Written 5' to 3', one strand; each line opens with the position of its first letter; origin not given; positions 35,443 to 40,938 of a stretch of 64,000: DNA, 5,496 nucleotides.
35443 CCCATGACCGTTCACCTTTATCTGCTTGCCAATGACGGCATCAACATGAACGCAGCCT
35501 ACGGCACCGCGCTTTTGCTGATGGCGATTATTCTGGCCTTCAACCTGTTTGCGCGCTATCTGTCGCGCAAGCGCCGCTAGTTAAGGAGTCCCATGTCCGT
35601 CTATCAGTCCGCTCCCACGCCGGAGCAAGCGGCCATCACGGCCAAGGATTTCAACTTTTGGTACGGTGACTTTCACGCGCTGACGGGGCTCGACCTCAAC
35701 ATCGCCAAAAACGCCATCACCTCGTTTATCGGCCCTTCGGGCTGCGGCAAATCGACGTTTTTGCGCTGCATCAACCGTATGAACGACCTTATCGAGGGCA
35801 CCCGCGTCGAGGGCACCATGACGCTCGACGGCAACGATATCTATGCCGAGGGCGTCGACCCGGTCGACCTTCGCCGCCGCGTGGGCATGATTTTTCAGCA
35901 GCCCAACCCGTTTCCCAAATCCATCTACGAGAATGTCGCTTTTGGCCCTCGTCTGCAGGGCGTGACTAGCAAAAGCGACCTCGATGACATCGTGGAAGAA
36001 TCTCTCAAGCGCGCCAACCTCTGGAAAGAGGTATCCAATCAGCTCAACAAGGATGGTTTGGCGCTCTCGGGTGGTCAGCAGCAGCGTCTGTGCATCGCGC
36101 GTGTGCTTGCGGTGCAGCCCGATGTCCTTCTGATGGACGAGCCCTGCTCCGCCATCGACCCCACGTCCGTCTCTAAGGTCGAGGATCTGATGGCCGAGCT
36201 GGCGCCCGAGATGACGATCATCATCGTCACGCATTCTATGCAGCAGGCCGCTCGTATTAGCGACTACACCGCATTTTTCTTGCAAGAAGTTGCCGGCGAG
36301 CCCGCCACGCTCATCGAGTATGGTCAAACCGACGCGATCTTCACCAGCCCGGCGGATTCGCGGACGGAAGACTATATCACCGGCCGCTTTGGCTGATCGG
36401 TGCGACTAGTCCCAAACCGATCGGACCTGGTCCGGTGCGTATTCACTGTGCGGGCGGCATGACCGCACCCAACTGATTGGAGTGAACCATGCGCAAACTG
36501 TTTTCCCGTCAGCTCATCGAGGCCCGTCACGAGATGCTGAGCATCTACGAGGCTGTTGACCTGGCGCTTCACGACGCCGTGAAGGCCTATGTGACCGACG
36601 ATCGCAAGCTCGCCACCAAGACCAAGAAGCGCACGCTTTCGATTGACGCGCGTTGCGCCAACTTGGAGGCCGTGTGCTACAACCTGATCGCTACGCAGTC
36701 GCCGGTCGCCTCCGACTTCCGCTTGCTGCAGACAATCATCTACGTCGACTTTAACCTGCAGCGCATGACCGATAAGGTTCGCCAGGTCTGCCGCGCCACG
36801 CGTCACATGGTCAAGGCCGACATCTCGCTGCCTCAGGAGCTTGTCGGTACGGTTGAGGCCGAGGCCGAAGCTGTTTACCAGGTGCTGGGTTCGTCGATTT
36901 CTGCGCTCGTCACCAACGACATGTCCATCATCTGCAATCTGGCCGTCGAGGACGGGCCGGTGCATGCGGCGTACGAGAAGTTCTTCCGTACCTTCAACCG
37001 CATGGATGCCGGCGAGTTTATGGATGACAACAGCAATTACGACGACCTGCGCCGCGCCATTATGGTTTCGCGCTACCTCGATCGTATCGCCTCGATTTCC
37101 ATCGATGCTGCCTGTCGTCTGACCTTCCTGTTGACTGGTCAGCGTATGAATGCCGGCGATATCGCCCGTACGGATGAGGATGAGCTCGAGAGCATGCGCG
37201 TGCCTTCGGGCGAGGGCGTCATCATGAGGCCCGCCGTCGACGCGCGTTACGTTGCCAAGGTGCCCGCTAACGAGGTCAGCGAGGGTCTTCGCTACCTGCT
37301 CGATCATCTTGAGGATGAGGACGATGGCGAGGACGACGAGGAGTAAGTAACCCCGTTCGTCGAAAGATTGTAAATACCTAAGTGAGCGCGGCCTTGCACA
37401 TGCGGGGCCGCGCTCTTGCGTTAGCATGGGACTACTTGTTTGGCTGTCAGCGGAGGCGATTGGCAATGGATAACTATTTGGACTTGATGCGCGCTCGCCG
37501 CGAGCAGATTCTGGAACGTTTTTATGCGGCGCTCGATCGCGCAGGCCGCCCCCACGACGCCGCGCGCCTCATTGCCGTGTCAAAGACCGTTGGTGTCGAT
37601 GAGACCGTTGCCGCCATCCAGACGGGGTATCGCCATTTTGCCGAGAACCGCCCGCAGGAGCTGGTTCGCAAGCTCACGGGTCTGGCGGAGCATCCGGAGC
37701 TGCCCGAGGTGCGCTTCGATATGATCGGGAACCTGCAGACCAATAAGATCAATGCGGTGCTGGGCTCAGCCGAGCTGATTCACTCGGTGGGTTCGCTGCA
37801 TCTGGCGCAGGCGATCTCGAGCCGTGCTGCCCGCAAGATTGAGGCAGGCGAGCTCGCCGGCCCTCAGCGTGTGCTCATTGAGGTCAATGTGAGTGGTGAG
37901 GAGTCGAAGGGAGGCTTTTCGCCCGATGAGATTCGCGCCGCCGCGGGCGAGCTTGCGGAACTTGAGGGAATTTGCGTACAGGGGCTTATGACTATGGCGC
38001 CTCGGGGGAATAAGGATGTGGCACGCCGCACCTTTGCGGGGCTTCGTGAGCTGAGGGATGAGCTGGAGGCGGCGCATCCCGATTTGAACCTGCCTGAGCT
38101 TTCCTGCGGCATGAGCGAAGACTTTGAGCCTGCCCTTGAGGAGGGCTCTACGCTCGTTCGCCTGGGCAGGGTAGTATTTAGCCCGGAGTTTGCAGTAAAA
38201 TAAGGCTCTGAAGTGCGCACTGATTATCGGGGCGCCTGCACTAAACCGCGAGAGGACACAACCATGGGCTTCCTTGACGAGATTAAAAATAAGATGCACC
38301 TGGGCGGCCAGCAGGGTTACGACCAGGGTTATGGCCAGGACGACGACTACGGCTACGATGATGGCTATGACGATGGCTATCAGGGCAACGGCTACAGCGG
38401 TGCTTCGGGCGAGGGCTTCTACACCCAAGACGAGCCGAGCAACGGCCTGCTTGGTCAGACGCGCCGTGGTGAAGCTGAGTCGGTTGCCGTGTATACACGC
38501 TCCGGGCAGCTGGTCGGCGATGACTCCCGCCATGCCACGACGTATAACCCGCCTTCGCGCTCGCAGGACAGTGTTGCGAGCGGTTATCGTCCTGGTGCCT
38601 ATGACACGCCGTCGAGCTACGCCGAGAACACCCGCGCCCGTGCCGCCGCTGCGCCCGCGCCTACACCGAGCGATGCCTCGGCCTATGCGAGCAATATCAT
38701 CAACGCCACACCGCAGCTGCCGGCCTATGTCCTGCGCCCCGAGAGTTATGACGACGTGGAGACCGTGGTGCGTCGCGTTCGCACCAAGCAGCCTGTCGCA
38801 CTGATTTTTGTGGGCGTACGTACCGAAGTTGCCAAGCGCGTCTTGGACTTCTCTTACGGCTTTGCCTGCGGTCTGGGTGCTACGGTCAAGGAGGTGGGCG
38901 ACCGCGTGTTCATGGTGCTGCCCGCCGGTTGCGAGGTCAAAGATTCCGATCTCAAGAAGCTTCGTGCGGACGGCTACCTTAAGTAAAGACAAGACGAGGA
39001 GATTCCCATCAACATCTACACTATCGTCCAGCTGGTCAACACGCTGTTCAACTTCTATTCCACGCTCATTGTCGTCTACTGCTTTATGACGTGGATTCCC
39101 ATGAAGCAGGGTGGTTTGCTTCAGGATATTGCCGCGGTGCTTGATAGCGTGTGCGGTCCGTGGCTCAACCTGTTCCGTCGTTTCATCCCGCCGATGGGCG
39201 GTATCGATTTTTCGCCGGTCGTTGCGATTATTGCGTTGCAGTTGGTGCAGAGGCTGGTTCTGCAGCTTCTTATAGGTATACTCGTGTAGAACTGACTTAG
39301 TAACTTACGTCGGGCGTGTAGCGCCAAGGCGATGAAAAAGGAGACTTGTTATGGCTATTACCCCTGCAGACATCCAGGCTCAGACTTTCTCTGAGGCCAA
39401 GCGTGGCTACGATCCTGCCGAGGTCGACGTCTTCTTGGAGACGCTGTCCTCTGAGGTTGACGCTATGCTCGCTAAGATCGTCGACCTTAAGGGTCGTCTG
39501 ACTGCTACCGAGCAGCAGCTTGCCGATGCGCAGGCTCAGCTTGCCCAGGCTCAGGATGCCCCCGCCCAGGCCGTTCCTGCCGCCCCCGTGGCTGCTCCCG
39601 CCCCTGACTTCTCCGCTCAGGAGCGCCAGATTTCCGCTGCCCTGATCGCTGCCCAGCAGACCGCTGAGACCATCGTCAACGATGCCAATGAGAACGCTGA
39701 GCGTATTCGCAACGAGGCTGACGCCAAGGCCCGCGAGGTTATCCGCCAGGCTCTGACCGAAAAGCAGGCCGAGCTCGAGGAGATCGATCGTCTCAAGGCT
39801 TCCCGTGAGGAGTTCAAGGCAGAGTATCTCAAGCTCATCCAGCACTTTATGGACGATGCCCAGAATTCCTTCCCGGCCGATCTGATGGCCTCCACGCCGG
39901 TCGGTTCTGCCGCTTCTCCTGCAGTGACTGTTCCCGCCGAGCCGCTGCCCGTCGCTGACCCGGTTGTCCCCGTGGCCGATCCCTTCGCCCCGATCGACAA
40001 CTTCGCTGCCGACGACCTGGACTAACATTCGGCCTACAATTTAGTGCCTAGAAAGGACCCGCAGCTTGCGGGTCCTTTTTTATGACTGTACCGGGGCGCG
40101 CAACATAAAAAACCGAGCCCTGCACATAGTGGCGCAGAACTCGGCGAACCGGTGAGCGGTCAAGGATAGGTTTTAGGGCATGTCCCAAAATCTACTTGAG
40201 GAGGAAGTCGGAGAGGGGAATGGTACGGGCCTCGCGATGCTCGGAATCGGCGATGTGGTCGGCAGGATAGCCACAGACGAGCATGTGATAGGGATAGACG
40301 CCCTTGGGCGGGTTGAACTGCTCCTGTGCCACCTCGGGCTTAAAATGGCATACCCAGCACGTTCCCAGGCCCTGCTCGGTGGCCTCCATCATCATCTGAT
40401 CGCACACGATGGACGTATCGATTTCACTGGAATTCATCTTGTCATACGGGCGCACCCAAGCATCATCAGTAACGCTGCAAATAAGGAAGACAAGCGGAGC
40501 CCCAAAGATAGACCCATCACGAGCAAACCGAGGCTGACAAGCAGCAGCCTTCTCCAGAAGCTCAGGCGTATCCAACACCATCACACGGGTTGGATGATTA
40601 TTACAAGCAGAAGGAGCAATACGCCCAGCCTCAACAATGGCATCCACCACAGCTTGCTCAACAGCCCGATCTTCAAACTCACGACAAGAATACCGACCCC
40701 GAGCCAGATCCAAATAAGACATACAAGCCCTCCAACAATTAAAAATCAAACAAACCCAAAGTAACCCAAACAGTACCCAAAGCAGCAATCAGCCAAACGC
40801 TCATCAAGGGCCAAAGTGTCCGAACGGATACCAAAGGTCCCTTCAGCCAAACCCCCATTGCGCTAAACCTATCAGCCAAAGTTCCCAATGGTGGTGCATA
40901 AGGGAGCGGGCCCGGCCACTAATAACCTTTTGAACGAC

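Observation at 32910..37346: Complete pstSCAB-phoU operon embedded in the division cluster and translationally coupled to yfiH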

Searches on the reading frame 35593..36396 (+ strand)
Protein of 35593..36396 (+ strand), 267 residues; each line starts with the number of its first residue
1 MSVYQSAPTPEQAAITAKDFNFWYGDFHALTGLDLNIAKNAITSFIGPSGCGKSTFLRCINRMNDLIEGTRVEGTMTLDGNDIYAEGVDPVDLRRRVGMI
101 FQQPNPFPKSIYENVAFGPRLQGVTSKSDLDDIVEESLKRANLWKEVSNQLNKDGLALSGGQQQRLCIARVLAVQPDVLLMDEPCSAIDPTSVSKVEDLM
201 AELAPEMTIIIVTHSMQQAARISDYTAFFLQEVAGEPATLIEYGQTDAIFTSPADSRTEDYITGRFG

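Call 3: search_protein_families(library=pfam, proteins=[window:35593-36396:+])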
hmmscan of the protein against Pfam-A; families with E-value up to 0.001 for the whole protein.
window:35593-36396:+ (267 aa): 3 families
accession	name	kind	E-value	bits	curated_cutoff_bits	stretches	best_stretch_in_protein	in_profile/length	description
PF00005.33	ABC_tran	-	2.4e-29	103.1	25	1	30-185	1-136/137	ABC transporter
PF13304.12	AAA_21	-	1.2e-09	39.1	27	0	42-77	1-39/304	AAA domain, putative AbiEii toxin, Type IV TA system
PF02463.25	SMC_N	-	8.5e-08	32.3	40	1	142-226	119-209/220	RecF/RecN/SMC N terminal domain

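Call 25: search_protein_families(library=ncbifam, proteins=[window:35593-36396:+])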
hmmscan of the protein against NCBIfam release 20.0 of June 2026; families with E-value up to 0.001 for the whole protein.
window:35593-36396:+ (267 aa): 189 families (the best 25 are shown)
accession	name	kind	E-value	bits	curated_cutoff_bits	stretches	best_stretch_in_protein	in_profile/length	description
TIGR00972.1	3a0107s01c2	equivalog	1.7e-113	378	343.2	1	15-267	2-248/248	phosphate ABC transporter ATP-binding protein PstB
NF010860.0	PRK14267.1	equivalog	1.2e-86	290.5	412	1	13-267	3-253/253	phosphate ABC transporter ATP-binding protein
NF010851.0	PRK14258.1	subfamily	1.2e-85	287.1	425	1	14-266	7-260/261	phosphate ABC transporter ATP-binding protein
NF010840.0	PRK14246.1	equivalog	5.7e-66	222.8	425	1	26-266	22-256/257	phosphate ABC transporter ATP-binding protein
NF010864.0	PRK14271.1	equivalog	4.5e-64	216.2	561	1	27-265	34-265/276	phosphate ABC transporter ATP-binding protein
NF007027.0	PRK09493.1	equivalog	3.4e-46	157.6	379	1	18-261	5-235/240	glutamine ABC transporter ATP-binding protein GlnQ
TIGR04521.1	ECF_ATPase_2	equivalog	1.3e-42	145.8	330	1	27-227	18-216/279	energy-coupling factor transporter ATPase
TIGR01186.1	proV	subfamily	2.1e-41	142.3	326.6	1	28-263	7-231/363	betaine/proline/choline family ABC transporter ATP-binding protein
NF008428.0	PRK11264.1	equivalog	3.7e-41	141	406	1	25-262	14-244/250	L-cystine ABC transporter ATP-binding protein TcyN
TIGR03005.1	ectoine_ehuA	equivalog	4.1e-38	131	345.4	1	21-262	7-247/252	ectoine/hydroxyectoine ABC transporter ATP-binding protein EhuA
TIGR04520.1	ECF_ATPase_1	equivalog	9.5e-37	126.9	315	1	16-221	2-202/269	energy-coupling factor transporter ATPase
NF007908.0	PRK10619.1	equivalog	3.1e-36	124.9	466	1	18-264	9-254/257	histidine ABC transporter ATP-binding protein HisP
TIGR02857.1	CydD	equivalog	3.8e-36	125.1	435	1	6-222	311-523/529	thiol reductant ABC exporter subunit CydD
NF008338.0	PRK11124.1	equivalog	7.5e-36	123.8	369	1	14-262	2-240/242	arginine ABC transporter ATP-binding protein ArtP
TIGR03265.1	PhnT2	equivalog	9.7e-36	123.7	457.7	1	15-255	5-228/353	putative 2-aminoethylphosphonate ABC transporter ATP-binding protein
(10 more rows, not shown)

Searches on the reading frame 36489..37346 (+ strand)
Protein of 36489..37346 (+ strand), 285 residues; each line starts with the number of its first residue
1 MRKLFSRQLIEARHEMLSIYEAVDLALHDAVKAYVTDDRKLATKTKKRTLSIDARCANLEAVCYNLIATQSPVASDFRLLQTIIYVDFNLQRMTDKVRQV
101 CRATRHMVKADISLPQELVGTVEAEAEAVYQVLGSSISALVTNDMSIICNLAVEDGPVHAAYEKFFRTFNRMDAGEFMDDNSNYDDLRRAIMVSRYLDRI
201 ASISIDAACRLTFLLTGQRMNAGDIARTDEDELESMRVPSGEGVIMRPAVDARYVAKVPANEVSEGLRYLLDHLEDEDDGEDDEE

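Call 3: search_protein_families(library=pfam, proteins=[window:36489-37346:+])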
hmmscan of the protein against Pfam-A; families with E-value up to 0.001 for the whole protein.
window:36489-37346:+ (285 aa): 1 family
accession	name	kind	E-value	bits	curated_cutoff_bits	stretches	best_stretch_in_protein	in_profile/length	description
PF01895.24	PhoU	-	1.6e-13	51.3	23.5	1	20-103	5-88/89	PhoU domain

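Call 25: search_protein_families(library=ncbifam, proteins=[window:36489-37346:+])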
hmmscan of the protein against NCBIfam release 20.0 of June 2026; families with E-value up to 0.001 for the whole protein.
window:36489-37346:+ (285 aa): 2 families
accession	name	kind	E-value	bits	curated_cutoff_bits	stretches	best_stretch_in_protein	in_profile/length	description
TIGR02135.1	phoU_full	equivalog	1.1e-24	87.2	130.25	1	5-220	3-212/212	phosphate signaling complex protein PhoU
NF008332.0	PRK11115.1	equivalog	7.1e-15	55.2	342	1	5-218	14-220/239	phosphate signaling complex protein PhoU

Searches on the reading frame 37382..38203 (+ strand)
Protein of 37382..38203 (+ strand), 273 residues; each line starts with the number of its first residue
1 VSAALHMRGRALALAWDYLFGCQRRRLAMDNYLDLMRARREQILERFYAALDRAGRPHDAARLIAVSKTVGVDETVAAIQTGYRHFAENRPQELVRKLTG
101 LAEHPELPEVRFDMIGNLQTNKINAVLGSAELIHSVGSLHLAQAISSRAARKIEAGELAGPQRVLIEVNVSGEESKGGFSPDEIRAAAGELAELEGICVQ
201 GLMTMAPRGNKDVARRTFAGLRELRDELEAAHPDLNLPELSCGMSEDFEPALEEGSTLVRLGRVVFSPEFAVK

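Call 3: search_protein_families(library=pfam, proteins=[window:37382-38203:+])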
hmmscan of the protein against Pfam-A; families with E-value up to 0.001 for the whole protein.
window:37382-38203:+ (273 aa): 1 family
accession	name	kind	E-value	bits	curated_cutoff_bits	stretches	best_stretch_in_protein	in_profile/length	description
PF01168.26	Ala_racemase_N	-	2.7e-17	63.7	24.1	1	57-266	19-216/220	Alanine racemase, N-terminal domain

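Call 25: search_protein_families(library=ncbifam, proteins=[window:37466-38203:+])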
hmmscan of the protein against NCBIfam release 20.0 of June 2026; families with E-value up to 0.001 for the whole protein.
window:37466-38203:+ (245 aa): 1 family
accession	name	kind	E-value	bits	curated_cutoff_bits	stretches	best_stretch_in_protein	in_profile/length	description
TIGR00044.1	TIGR00044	hypoth_equivalog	3.7e-41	141.2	106.25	1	10-238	6-226/229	YggS family pyridoxal phosphate-dependent enzyme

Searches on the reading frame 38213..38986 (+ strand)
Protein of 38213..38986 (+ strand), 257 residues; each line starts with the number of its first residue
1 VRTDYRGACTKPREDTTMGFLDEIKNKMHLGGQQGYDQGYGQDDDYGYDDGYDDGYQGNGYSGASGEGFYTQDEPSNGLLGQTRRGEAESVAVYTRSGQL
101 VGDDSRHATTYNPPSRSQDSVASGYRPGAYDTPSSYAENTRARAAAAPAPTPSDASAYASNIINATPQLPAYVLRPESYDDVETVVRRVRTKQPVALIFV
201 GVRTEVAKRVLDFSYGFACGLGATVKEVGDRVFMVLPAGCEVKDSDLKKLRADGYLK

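Call 3: search_protein_families(library=pfam, proteins=[window:38213-38986:+])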
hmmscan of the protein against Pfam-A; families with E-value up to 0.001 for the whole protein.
window:38213-38986:+ (257 aa): 1 family
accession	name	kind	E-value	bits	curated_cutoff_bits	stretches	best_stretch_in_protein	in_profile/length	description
PF04472.17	SepF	-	8.9e-15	55.1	27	1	173-242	3-72/72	Cell division protein SepF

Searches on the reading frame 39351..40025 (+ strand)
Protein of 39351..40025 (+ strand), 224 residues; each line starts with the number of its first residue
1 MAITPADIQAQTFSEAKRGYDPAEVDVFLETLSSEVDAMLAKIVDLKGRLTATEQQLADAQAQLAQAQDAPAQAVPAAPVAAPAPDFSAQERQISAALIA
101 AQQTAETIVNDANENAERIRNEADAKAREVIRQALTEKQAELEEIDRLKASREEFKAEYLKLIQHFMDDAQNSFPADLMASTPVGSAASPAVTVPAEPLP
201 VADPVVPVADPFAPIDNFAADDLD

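Call 3: search_protein_families(library=pfam, proteins=[window:39351-40025:+])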
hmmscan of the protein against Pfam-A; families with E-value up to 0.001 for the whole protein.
window:39351-40025:+ (224 aa): 1 family
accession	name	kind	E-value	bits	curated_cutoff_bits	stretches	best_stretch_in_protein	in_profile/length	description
PF05103.18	DivIVA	-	3.3e-23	82.5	28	2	3-61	1-59/131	DivIVA protein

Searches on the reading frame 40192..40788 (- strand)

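Call 25: search_protein_families(library=ncbifam, proteins=[window:40192-40788:-])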
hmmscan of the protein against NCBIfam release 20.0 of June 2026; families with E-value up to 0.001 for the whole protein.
window:40192-40788:- (198 aa): 6 families
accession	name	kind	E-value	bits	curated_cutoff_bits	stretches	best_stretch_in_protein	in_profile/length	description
TIGR03553.1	F420_FbiB_CTERM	equivalog_domain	1.5e-09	37.9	249.55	1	81-187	74-187/194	F420 biosynthesis protein FbiB, C-terminal domain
TIGR02476.1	BluB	equivalog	7.3e-08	32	150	0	125-181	130-186/205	5,6-dimethylbenzimidazole synthase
NF009810.0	PRK13294.1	equivalog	1.3e-07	30.9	304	1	31-187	260-442/449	coenzyme F420-0:L-glutamate ligase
NF003768.0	PRK05365.1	equivalog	2e-06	27.4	152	1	34-122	23-108/200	malonic semialdehyde reductase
NF008033.1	PRK10765.1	equivalog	3e-05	23.6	223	1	26-178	5-163/240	oxygen-insensitive NADPH nitroreductase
NF008275.0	PRK11053.1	equivalog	0.00059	19.4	227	1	23-111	1-94/217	oxygen-insensitive NAD(P)H nitroreductase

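Call 32: search_protein_families(library=pfam, proteins=[window:40192-40788:-], max_evalue=0.01)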
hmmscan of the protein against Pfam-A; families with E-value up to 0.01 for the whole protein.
window:40192-40788:- (198 aa): 2 families
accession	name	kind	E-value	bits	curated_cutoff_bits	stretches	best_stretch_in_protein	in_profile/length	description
PF00881.29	Nitroreductase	-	3.4e-23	83.1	23.5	2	30-82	2-54/167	Nitroreductase family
PF14512.11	TM1586_NiRdase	-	1.2e-11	45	27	1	129-185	88-143/215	Putative TM nitroreductase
